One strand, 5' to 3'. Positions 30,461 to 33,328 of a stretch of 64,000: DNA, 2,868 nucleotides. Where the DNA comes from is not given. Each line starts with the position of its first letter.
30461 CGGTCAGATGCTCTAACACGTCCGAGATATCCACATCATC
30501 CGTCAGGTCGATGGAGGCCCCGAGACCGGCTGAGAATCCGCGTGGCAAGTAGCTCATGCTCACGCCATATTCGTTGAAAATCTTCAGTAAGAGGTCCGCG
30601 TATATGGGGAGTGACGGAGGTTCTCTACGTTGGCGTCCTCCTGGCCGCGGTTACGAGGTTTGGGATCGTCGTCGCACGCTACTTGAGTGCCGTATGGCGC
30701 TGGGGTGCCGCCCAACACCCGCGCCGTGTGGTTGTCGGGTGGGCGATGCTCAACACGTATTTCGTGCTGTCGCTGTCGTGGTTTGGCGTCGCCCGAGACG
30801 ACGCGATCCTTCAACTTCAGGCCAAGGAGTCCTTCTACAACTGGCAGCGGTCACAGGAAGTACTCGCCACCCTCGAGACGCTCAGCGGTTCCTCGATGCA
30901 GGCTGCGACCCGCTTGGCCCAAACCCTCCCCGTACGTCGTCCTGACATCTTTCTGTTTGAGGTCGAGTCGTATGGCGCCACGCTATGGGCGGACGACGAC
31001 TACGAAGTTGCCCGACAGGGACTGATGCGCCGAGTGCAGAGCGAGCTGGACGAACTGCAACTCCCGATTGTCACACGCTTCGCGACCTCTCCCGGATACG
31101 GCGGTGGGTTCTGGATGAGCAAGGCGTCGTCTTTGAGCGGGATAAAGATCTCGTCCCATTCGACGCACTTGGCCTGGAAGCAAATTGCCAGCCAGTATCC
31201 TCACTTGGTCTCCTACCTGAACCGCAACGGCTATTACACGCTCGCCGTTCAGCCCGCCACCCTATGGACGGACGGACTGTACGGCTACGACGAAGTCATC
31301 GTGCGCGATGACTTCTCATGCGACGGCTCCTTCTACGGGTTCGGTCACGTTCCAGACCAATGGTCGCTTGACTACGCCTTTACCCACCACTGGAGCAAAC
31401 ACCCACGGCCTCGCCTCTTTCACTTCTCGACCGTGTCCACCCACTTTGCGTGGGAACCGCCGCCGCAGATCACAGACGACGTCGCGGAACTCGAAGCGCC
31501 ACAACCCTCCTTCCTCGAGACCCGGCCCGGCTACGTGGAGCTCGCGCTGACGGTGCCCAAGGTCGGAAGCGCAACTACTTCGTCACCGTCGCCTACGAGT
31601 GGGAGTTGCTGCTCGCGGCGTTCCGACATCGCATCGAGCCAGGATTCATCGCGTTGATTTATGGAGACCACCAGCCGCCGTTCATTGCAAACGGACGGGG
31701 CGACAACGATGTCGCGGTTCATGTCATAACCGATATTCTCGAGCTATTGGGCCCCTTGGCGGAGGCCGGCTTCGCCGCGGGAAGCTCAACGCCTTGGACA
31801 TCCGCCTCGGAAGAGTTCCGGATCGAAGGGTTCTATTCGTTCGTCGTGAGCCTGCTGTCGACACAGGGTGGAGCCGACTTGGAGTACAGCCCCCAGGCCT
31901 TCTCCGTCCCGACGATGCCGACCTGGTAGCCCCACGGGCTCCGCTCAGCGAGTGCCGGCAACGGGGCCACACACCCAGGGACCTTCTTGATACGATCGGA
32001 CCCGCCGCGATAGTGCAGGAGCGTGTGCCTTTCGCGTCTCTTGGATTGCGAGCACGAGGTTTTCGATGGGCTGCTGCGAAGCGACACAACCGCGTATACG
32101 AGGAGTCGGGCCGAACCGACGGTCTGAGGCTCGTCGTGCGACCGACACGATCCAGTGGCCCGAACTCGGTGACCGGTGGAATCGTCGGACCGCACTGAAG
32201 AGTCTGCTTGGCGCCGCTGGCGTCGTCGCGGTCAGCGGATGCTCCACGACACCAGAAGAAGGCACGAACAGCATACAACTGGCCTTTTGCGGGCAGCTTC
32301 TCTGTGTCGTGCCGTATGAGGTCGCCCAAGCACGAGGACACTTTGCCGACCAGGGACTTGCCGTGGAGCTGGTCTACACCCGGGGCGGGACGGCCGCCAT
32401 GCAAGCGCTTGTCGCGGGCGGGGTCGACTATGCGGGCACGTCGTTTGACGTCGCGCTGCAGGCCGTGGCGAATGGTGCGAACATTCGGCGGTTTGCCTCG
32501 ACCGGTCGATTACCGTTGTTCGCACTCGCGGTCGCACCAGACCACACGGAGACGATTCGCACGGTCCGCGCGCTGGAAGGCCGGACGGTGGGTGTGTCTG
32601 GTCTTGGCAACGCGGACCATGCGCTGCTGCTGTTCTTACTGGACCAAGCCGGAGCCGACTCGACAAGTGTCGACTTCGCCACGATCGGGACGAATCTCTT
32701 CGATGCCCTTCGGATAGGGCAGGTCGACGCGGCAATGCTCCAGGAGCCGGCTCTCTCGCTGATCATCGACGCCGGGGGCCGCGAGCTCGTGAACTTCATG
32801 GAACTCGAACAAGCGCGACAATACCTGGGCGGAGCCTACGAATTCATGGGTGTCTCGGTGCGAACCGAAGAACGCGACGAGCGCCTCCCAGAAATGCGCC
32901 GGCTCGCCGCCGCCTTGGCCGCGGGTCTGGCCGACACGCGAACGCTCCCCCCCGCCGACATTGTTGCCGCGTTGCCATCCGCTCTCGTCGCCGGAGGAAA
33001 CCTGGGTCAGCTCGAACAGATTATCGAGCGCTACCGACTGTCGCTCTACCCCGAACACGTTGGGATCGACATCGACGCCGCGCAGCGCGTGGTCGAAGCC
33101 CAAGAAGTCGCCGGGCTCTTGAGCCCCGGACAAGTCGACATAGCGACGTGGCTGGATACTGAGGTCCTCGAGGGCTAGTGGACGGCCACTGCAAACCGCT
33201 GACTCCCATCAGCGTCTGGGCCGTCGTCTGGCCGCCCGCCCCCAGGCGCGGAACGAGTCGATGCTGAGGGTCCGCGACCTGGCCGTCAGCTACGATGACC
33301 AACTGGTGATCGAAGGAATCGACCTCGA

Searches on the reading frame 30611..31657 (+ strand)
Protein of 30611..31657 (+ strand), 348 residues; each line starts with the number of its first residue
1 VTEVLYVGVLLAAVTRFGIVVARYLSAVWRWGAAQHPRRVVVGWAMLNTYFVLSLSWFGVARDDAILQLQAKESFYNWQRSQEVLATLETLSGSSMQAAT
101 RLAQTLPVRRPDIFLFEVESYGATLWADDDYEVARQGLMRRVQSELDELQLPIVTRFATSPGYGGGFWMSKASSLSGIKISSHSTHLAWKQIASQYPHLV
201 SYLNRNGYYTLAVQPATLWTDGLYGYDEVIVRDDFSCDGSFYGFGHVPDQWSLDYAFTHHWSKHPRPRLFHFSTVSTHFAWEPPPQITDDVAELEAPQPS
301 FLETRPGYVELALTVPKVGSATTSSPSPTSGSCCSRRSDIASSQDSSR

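Call 15: search_protein_families(library=pfam, proteins=[window:30611-31657:+], max_evalue=0.1)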
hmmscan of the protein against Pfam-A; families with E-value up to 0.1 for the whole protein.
window:30611-31657:+ (348 aa): 1 family
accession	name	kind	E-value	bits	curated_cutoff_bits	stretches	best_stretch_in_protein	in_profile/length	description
PF00884.28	Sulfatase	-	0.00074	19.4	25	1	182-296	64-193/301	Sulfatase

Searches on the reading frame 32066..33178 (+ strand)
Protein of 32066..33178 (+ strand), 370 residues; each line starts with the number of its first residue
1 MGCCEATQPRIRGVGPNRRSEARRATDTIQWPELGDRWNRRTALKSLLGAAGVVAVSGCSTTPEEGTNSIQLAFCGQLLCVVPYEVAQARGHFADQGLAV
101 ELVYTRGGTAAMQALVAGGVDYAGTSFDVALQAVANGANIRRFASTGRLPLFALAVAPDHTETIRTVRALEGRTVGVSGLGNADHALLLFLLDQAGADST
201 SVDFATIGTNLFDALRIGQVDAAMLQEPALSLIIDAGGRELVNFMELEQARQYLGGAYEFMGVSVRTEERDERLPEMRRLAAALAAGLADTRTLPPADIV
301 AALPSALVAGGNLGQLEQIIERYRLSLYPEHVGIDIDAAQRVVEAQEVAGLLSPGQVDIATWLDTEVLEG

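Call 22: find_encoding_contigs(protein=window:32066-33178:+, flank=10000, max_places=6)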
Protein window:32066-33178:+ (370 aa): 15 contigs read that carry it; 6 places shown.
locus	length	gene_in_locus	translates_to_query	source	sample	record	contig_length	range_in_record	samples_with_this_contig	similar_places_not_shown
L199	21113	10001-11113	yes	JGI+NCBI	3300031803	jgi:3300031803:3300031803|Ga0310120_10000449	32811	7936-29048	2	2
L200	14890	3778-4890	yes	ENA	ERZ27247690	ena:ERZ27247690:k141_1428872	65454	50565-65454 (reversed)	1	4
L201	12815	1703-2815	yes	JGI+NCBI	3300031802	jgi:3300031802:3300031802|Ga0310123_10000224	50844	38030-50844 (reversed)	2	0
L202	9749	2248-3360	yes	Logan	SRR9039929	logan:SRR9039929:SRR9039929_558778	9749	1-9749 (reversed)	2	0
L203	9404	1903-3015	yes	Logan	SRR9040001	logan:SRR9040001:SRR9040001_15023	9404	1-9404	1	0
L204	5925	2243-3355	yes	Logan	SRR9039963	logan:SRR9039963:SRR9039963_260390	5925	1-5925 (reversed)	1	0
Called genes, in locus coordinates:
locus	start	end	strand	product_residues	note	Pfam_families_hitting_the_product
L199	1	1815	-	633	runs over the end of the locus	PF01011:PQQ, PF13360:PQQ_2 (weak), PF13570:Beta-prop_ACSF4 (faint)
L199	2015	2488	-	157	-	-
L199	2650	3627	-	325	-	PF01073:3Beta_HSD (weak), PF01370:Epimerase, PF02719:Polysacc_synt_2, PF04321:RmlD_sub_bind, PF16363:GDP_Man_Dehyd, PF07993:NAD_binding_4 (weak)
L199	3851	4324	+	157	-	-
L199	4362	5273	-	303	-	-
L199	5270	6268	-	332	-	PF12796:Ank_2 (weak), PF13637:Ank_4 (weak), PF00023:Ank (weak), PF19649:DUF6152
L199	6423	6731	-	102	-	-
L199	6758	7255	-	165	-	PF00472:RF-1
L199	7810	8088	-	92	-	-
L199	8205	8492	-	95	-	-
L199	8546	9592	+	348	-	-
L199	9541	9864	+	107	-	-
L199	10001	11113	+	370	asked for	PF13379:NMT1_2, PF09084:NMT1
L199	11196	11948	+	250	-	PF02463:SMC_N (faint), PF00005:ABC_tran, PF13304:AAA_21 (weak)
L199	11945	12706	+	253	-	PF00528:BPD_transp_1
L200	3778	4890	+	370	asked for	PF13379:NMT1_2, PF09084:NMT1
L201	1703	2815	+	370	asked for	PF13379:NMT1_2, PF09084:NMT1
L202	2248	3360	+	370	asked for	PF13379:NMT1_2, PF09084:NMT1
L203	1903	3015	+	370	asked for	PF13379:NMT1_2, PF09084:NMT1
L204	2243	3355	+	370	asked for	PF13379:NMT1_2, PF09084:NMT1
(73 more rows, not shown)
